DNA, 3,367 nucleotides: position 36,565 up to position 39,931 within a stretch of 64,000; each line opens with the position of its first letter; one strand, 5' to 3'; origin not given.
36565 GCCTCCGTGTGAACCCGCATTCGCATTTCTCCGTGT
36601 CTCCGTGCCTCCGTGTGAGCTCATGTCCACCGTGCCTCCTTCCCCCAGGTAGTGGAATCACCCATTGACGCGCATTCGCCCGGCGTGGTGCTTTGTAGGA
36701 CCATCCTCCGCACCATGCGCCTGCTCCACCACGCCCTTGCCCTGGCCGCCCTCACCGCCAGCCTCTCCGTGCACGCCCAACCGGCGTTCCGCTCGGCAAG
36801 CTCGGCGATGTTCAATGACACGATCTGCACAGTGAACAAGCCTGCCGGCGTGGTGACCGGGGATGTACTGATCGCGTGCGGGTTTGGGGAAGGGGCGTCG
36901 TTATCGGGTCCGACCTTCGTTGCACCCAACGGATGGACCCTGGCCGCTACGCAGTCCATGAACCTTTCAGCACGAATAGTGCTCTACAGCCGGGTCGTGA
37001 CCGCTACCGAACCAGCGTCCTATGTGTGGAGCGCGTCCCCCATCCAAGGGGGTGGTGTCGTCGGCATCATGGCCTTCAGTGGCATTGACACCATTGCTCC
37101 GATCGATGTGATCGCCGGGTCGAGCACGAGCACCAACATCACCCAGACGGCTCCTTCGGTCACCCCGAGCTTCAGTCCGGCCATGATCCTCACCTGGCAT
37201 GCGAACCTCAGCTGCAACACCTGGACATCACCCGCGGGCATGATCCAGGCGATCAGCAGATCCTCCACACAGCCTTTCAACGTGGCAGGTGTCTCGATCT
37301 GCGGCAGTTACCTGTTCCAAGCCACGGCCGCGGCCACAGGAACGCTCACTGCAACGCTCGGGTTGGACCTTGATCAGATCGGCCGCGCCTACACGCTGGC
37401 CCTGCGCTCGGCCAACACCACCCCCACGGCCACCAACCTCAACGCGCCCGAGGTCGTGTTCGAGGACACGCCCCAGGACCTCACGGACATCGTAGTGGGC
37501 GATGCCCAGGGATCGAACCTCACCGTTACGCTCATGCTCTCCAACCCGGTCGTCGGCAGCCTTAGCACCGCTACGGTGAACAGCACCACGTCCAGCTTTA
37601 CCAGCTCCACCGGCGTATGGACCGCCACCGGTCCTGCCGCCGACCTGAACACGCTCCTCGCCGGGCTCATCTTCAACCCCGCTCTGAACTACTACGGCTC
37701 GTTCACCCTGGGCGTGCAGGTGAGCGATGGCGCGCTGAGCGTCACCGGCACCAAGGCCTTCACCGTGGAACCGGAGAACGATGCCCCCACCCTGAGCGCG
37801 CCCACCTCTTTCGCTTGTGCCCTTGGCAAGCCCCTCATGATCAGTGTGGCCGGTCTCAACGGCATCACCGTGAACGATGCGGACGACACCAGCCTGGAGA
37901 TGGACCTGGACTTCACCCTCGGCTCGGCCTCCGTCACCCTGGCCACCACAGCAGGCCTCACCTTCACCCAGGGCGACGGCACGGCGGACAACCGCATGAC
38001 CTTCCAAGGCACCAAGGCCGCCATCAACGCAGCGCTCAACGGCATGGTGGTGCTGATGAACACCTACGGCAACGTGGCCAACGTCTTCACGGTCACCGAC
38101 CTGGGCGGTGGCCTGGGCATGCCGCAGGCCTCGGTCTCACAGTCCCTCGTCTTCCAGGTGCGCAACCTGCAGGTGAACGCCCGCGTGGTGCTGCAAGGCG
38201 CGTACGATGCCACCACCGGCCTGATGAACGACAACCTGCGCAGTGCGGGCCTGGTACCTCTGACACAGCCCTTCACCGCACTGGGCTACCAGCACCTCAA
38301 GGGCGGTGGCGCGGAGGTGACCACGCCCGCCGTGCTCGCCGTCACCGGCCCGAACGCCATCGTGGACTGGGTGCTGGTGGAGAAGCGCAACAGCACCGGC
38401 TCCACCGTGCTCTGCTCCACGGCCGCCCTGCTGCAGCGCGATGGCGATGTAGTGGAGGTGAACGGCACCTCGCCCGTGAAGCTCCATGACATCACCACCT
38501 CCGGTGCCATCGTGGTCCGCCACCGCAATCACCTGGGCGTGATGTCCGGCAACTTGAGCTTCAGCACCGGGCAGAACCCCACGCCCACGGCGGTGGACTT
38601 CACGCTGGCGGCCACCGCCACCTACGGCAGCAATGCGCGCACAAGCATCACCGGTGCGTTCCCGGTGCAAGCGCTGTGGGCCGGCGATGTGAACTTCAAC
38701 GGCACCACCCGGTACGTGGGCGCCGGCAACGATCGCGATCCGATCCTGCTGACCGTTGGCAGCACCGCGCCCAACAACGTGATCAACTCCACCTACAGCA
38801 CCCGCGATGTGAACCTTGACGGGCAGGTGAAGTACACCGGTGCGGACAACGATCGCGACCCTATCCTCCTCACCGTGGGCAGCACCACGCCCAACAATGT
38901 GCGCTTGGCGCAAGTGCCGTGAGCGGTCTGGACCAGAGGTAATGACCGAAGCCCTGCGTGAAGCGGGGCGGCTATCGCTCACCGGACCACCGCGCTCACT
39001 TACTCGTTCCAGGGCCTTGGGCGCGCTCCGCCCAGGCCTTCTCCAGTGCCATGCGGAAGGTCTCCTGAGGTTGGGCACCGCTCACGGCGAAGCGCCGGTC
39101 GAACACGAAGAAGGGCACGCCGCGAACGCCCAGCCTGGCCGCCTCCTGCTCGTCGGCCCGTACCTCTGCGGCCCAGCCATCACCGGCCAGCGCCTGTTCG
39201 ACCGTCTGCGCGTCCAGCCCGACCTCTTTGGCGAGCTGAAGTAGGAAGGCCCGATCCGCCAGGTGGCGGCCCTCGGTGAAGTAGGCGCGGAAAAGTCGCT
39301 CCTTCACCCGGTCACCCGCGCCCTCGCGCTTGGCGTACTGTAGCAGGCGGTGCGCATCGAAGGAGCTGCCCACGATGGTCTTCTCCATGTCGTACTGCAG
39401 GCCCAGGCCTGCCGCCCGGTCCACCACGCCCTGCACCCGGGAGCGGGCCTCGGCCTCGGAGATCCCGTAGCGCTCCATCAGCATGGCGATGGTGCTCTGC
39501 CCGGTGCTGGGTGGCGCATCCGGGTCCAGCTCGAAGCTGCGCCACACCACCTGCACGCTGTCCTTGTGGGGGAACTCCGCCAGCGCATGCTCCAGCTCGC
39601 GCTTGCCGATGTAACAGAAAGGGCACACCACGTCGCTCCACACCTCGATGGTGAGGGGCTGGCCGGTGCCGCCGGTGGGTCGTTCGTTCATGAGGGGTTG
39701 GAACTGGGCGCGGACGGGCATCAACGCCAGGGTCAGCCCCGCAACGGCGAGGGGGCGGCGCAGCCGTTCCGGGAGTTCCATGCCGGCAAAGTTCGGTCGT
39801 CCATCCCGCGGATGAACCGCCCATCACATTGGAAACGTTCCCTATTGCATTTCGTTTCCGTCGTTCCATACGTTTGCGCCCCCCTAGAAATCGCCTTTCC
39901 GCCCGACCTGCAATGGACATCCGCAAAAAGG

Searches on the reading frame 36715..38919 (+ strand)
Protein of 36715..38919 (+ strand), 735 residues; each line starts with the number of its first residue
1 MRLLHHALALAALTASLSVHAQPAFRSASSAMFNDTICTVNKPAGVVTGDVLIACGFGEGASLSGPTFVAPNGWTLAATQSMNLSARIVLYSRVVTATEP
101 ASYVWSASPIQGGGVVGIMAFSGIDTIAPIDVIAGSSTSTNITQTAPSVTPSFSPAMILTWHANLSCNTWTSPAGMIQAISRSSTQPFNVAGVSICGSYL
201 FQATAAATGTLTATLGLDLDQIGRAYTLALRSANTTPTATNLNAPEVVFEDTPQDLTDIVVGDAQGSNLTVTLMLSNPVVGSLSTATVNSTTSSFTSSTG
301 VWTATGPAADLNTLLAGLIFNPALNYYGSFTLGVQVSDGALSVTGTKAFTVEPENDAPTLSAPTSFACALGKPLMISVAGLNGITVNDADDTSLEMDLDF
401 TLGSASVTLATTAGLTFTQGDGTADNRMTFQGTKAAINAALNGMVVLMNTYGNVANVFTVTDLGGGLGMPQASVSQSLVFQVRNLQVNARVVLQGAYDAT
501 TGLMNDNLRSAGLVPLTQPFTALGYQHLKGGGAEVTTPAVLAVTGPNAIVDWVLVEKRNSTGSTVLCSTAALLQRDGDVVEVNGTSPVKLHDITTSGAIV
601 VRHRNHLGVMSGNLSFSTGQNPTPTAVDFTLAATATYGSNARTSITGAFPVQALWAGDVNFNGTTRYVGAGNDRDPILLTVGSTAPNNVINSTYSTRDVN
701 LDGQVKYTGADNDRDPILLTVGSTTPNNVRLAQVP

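Call 7: search_protein_families(library=pfam, proteins=[window:36715-38919:+], max_evalue=1)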
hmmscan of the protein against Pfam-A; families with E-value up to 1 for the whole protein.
window:36715-38919:+ (735 aa): 1 family
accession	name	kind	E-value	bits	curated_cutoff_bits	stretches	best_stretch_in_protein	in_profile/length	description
PF17892.7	Cadherin_5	-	0.73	10.1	26.5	1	318-352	63-98/98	Cadherin-like domain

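Call 8: search_protein_families(library=ncbifam, proteins=[window:36715-38919:+], max_evalue=1)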
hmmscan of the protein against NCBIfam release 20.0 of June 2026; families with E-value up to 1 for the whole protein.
window:36715-38919:+ (735 aa): 1 family
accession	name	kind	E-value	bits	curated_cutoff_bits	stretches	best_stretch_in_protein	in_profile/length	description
NF012211.1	tand_rpt_95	domain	3.3e-05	23.7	90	1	318-362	50-95/98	tandem-95 repeat protein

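Call 63: find_encoding_contigs(protein=window:36715-38919:+, flank=1000, max_places=3)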
Protein window:36715-38919:+ (735 aa): 23 contigs read that carry it; 3 places shown.
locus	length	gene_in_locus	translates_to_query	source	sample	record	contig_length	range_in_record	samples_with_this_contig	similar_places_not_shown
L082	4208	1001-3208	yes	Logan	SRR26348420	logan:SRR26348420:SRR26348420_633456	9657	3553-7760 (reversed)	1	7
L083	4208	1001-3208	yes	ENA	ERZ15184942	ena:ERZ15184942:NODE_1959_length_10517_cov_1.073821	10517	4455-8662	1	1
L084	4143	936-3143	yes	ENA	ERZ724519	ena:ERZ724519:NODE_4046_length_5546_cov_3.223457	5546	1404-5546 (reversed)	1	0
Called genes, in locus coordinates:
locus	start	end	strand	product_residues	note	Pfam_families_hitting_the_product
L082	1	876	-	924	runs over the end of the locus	?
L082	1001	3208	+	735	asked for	-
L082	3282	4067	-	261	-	PF13462:Thioredoxin_4 (faint), PF01323:DSBA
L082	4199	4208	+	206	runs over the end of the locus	PF00440:TetR_N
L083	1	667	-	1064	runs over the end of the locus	PF07494:Reg_prop (faint), PF07495:Y_Y_Y, PF07730:HisKA_3, PF13581:HATPase_c_2, PF02518:HATPase_c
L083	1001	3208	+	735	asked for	-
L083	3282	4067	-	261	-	PF13462:Thioredoxin_4 (faint), PF01323:DSBA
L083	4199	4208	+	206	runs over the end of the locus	PF00440:TetR_N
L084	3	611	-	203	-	?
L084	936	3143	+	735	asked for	-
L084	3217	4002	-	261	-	PF13462:Thioredoxin_4 (faint), PF01323:DSBA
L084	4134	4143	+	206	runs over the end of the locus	PF00440:TetR_N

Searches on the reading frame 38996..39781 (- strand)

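Call 61: search_protein_families(library=pfam, proteins=[window:38996-39781:-], max_evalue=0.001)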
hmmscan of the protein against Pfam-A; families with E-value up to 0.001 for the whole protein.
window:38996-39781:- (261 aa): 2 families
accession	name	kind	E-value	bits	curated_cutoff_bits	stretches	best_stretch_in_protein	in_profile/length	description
PF01323.26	DSBA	-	1.4e-44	152.6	25.6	1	44-246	1-190/191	DSBA-like thioredoxin domain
PF13462.12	Thioredoxin_4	-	7.7e-08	33.1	23.2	0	41-97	13-67/165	Thioredoxin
